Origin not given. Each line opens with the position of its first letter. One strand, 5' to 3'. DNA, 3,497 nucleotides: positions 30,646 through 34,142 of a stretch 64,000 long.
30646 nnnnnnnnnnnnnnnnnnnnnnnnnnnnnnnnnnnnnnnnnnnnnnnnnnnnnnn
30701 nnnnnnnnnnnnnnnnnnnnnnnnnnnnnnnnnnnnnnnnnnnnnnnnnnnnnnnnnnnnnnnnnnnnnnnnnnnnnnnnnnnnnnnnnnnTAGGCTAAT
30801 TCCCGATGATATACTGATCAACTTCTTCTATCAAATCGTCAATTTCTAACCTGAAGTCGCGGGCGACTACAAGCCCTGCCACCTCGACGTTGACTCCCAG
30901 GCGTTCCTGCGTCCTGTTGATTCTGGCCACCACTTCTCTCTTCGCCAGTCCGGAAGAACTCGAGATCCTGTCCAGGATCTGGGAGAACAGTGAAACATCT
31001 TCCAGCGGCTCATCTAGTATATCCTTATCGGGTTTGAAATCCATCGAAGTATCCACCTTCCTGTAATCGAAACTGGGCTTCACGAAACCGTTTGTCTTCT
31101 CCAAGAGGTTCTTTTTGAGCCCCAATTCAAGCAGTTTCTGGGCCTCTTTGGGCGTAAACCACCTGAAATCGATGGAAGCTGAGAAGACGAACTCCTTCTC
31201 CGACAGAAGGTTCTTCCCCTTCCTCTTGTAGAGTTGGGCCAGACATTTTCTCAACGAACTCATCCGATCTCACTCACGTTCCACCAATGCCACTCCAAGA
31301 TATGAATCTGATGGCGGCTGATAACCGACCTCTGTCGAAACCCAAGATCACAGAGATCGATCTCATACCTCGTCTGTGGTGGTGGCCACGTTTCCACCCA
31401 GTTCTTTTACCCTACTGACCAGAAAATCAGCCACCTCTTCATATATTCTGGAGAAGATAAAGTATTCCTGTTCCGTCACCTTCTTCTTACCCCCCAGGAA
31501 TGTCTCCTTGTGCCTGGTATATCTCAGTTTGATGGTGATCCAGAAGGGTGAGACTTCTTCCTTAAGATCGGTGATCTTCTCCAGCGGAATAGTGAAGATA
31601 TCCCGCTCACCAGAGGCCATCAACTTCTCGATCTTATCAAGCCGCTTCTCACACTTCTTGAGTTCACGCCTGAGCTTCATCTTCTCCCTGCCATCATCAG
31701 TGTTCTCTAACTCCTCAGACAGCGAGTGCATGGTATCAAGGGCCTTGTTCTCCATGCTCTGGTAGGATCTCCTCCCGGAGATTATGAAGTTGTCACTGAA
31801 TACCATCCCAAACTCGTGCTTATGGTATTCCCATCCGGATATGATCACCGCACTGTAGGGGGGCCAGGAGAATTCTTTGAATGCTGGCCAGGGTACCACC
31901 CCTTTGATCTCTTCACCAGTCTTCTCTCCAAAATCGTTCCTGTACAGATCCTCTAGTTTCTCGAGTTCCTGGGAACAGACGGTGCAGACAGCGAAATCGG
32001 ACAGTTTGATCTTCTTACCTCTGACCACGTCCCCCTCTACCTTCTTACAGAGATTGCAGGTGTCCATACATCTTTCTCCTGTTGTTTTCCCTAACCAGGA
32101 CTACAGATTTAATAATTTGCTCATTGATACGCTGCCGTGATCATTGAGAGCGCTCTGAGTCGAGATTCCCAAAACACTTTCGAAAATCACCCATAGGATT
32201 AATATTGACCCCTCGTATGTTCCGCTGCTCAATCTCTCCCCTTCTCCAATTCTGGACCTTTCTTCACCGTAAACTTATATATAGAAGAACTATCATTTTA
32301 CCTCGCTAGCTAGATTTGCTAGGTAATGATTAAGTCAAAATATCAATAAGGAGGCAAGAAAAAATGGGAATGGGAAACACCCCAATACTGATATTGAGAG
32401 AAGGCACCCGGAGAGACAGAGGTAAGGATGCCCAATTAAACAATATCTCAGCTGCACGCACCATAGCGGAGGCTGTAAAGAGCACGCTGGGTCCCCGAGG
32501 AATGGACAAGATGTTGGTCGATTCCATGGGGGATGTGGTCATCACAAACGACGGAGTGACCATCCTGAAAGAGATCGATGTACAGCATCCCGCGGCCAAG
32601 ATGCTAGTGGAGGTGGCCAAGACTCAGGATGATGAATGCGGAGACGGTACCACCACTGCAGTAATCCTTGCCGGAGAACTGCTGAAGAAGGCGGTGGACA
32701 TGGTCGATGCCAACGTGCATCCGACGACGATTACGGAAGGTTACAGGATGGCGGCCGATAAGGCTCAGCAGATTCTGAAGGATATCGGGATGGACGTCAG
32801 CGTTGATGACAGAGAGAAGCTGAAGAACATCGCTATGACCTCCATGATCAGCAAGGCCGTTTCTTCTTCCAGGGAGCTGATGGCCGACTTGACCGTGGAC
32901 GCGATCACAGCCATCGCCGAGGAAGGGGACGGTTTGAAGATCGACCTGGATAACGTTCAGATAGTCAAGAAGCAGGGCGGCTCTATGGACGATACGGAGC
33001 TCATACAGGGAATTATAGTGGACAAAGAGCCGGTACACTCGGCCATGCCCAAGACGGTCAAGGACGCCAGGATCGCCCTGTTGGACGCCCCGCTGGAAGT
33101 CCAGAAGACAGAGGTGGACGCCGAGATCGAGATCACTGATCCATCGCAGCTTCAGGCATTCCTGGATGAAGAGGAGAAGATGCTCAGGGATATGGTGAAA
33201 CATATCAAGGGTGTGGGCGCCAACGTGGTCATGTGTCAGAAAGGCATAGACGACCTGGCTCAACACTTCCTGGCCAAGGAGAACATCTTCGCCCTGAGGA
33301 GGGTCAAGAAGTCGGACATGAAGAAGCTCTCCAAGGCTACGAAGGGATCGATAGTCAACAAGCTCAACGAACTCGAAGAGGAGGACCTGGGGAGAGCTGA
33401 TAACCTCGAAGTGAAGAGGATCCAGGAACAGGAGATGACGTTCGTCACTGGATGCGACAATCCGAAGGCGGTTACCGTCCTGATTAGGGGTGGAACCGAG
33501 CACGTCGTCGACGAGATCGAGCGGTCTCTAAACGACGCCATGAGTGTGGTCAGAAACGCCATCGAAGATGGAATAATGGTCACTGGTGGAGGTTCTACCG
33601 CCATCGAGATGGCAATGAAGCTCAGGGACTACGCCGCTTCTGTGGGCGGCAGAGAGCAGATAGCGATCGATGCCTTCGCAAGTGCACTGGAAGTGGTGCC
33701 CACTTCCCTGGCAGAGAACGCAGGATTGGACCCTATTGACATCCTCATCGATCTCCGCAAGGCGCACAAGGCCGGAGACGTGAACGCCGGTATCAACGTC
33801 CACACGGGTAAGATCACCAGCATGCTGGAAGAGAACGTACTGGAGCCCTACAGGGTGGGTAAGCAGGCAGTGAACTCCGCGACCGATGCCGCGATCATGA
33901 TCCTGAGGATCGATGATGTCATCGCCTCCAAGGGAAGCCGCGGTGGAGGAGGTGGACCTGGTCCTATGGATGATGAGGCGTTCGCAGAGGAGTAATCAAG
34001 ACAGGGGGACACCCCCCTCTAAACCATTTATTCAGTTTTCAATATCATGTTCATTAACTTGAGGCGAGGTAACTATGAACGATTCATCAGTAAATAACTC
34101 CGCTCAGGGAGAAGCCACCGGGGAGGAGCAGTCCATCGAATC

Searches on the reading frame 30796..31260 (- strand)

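Call 34: search_protein_families(library=pfam, proteins=[window:30796-31260:-], max_evalue=0.01)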
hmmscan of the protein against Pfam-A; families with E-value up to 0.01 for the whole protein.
window:30796-31260:- (154 aa): 1 family
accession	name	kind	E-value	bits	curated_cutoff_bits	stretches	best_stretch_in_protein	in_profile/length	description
PF09999.14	DUF2240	-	1.8e-37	128.6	22.3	1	3-147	2-144/144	Uncharacterized protein conserved in archaea (DUF2240)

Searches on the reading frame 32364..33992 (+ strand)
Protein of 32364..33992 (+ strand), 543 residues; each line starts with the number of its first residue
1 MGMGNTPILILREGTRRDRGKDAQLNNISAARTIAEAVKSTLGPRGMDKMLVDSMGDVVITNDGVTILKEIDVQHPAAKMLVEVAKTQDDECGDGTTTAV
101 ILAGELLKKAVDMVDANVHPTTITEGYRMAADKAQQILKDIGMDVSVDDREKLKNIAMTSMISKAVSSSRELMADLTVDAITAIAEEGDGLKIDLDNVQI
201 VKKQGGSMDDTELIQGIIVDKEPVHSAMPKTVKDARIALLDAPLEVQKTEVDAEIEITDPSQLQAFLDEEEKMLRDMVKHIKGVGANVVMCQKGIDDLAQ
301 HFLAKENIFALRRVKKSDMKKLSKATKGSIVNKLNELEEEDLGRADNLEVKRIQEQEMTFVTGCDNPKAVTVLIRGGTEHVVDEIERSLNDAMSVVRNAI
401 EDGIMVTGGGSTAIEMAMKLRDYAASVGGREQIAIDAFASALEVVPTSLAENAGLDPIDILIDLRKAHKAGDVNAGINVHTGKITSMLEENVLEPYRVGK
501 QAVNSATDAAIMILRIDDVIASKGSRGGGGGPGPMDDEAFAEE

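Call 72: search_protein_families(library=pfam, proteins=[window:32364-33992:+], max_evalue=0.00001)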
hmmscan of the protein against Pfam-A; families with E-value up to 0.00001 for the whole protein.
window:32364-33992:+ (543 aa): 1 family
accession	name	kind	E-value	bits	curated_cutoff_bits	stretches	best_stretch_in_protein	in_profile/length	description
PF00118.29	Cpn60_TCP1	-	4e-190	633.1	34.3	1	34-523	1-489/490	TCP-1/cpn60 chaperonin family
